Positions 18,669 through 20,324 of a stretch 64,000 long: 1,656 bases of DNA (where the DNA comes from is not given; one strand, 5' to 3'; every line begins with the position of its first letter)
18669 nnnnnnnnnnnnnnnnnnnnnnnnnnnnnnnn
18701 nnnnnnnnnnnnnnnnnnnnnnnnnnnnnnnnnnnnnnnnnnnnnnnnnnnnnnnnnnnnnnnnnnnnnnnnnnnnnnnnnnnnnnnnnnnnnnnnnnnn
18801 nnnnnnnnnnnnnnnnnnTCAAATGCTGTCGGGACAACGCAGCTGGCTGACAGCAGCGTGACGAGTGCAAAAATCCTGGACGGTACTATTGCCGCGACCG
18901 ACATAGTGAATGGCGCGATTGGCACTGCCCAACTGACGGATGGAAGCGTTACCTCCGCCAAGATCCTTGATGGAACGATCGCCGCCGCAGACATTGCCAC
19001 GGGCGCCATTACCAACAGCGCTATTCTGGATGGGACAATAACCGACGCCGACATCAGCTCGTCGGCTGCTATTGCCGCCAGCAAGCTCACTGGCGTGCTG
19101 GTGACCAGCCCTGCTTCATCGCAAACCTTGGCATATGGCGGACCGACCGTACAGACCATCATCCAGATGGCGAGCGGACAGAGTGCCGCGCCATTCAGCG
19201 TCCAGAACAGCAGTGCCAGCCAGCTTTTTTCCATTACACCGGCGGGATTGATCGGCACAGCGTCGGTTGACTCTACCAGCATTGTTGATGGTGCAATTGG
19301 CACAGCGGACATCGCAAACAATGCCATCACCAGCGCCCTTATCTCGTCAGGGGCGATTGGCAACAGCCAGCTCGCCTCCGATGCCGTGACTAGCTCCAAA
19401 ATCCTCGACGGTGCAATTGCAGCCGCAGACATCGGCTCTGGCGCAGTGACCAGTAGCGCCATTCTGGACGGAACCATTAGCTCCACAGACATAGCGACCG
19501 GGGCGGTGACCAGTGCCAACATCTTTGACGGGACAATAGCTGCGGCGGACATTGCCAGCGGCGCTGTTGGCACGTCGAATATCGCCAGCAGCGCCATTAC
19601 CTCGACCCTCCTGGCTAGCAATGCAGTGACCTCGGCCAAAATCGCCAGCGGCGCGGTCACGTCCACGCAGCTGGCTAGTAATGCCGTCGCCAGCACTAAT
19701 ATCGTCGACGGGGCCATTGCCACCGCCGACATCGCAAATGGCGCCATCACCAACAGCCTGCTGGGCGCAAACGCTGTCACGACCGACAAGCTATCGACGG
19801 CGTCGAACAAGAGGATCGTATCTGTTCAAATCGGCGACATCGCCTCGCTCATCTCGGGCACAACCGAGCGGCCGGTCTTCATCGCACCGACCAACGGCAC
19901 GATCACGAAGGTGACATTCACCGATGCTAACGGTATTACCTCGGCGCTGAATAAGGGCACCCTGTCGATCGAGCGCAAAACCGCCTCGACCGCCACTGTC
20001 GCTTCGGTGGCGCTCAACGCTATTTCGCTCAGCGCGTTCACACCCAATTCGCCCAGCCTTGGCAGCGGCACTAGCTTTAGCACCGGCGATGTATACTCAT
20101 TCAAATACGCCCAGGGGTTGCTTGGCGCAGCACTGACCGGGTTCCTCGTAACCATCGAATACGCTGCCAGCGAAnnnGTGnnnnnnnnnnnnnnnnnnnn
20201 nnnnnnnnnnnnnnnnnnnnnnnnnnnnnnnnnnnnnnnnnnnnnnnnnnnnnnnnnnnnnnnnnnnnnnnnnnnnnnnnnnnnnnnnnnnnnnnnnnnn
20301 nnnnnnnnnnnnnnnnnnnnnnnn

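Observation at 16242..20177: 1311-aa membrane-anchored fibre protein made of 5/10-residue repeats with a 316-aa super-repeat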

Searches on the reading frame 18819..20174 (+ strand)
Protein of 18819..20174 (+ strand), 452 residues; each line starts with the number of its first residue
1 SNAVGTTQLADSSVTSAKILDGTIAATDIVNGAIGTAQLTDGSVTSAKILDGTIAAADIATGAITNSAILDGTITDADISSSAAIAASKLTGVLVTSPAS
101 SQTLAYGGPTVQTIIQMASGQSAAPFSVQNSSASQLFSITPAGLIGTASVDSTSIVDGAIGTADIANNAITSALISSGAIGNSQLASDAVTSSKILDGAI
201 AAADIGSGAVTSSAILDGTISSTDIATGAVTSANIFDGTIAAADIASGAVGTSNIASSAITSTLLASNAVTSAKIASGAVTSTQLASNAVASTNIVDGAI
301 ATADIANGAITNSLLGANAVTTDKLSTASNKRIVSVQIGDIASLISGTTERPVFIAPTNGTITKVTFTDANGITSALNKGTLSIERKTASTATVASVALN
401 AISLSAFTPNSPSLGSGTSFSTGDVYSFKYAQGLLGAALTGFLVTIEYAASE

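Call 61: predict_structure(alignment_id=A3)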
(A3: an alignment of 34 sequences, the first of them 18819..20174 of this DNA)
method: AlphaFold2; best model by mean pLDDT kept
length: 452 residues; sequences in the alignment: 34
mean_pLDDT: 68.9   pTM: 0.43
mean pLDDT of the five models: 68.9, 67.3, 66.4, 64.8, 63.2
residues with pLDDT >= 90: 107; 70-90: 100; 50-70: 158; < 50: 87
segments of 3 or more residues with pLDDT < 50: 1-5, 30-32, 37-39, 80-97, 99-123, 127-130, 132-149, 234-236
pLDDT, mean of each block of 10 residues (from residue 1): 47 56 52 48 60 56 54 55 45 42 42 43 46 43 45 61 72 62 64 72 71 67 58 51 56 60 74 80 81 81 81 75 61 95 88 96 97 88 94 96 96 97 97 93 97 79
secondary structure, 60 per line:
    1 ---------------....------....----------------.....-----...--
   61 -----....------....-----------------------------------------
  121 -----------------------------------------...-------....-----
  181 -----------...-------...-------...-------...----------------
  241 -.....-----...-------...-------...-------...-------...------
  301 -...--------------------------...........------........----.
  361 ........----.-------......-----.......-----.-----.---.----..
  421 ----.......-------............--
elements in order: H16-19 H26-29 H46-50 H66-69 H76-79 H172-175 H242-246 E331-341 E348-355 E360-368 E381-386 E392-398 E425-431 E439-450

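Call 65: fold_search(model_id=the predicted structure, library=pdb)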
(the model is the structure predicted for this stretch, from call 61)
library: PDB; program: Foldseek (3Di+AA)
matches with E <= 10: 1286; with E <= 0.001: 0
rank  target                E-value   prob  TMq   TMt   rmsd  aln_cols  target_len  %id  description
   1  7dou_4                1.3e-03  0.99  0.14  0.41  10.6       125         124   10  Trimeric cement protein structure of Helicobacter pylori bacteriophage KHP40 (released 2021-10-27)
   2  3x0t_B                3.8e-03  0.96  0.14  0.39   6.6       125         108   12  Crystal structure of PirA (released 2015-08-26)
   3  9rkv_N                4.1e-03  0.90  0.12  0.10  10.8       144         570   13  Agrobacterium phage 7-7-1 tail fibers (released 2025-12-10)
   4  9i0y_0                5.4e-03  0.97  0.16  0.41   6.6       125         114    8  Recombinant Ena2A fibers (released 2025-03-12)
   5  8h2i_bG               6.4e-03  1.00  0.19  0.17   6.5       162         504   18  Near-atomic structure of five-fold averaged PBCV-1 capsid (released 2022-11-16)
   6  9rkv_M                7.6e-03  0.93  0.16  0.13   8.8       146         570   12  Agrobacterium phage 7-7-1 tail fibers (released 2025-12-10)
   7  9i0y_a                8.0e-03  0.96  0.15  0.41   6.6       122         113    8  Recombinant Ena2A fibers (released 2025-03-12)
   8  3x0t_A                8.0e-03  0.90  0.14  0.36   6.8       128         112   12  Crystal structure of PirA (released 2015-08-26)
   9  5l9u_L                1.0e-02  0.98  0.18  0.39   6.3       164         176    9  Model of human Anaphase-promoting complex/Cyclosome (APC/C-CDH1) with a cross linked Ubiquitin variant-substrate-UBE2C (released 2016-09-14)
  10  7eel_H                1.1e-02  1.00  0.19  0.52   5.1       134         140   16  Cyanophage Pam1 capsid asymmetric unit (released 2021-10-20)
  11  4ui9_L                1.2e-02  0.97  0.18  0.37   6.3       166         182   10  Atomic structure of the human Anaphase-Promoting Complex (released 2015-06-17)
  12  2cdo_A                1.2e-02  0.96  0.17  0.42   8.2       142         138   10  structure of agarase carbohydrate binding module in complex with neoagarohexaose (released 2006-02-16)
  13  5l9t_L                1.3e-02  0.97  0.18  0.39   6.3       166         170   10  Model of human Anaphase-promoting complex/Cyclosome (APC/C-CDH1) with E2 UBE2S poised for polyubiquitination where UBE (released 2016-10-26)
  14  9t3p_A                1.3e-02  0.69  0.12  0.32   7.7       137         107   12  Nonameric Ena1C ring of Bacillus cereus (released 2025-12-03)
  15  2cdp_A                1.6e-02  0.94  0.17  0.42   8.2       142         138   10  Structure of a CBM6 in complex with neoagarohexaose (released 2006-02-08)
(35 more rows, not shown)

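Call 85: fold_search(model_id=the predicted structure, library=viral)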
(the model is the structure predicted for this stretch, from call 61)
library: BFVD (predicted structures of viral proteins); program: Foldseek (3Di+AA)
matches with E <= 10: 543; with E <= 0.001: 37
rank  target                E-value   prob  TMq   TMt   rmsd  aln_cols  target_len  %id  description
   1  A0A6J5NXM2            5.9e-09  1.00  0.14  0.13  19.9       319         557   21  DUF1983 domain-containing protein [uncultured Caudovirales phage]
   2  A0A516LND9            2.7e-08  1.00  0.17  0.09  25.0       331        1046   23  (no name in the UniProt tables at hand)
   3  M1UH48                2.0e-07  1.00  0.16  0.08  24.0       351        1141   24  Uncharacterized protein (Fragment) [Prochlorococcus phage P-SSP10]
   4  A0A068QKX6            3.5e-07  1.00  0.15  0.13  32.7       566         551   17  Uncharacterized protein [Armadillidium vulgare iridescent virus]
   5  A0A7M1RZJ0            6.9e-07  1.00  0.11  0.11  32.3       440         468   16  Tail fiber protein [uncultured phage cr271_1]
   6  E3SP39                9.7e-07  1.00  0.19  0.07  20.0       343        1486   27  Predicted protein [Cyanophage NATL2A-133]
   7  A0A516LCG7            1.1e-06  1.00  0.23  0.72   3.6       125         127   18  (no name in the UniProt tables at hand)
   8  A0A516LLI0            1.5e-06  1.00  0.14  0.10  29.2       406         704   17  (no name in the UniProt tables at hand)
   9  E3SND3                2.5e-06  1.00  0.11  0.05  18.6       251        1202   25  Predicted protein [Cyanophage NATL1A-7]
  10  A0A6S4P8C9            5.9e-06  1.00  0.11  0.06  15.7       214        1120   34  Bacteriophage T7 tail fibre protein-like N-terminal domain-containing protein [uncultured phage_MedDCM-OCT-S28-C3]
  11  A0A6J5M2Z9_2          7.0e-06  1.00  0.13  0.08  16.9       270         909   21  Fibronectin type III [uncultured Caudovirales phage]
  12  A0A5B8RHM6            9.9e-06  1.00  0.11  0.15  30.0       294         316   23  Uncharacterized protein [Iridovirus Liz-CrIV]
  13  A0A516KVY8            1.7e-05  1.00  0.22  0.73   3.3       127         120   16  (no name in the UniProt tables at hand)
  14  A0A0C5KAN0            1.8e-05  1.00  0.21  0.56   7.5       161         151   19  (no name in the UniProt tables at hand)
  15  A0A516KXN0            3.2e-05  1.00  0.21  0.65   3.7       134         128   12  (no name in the UniProt tables at hand)
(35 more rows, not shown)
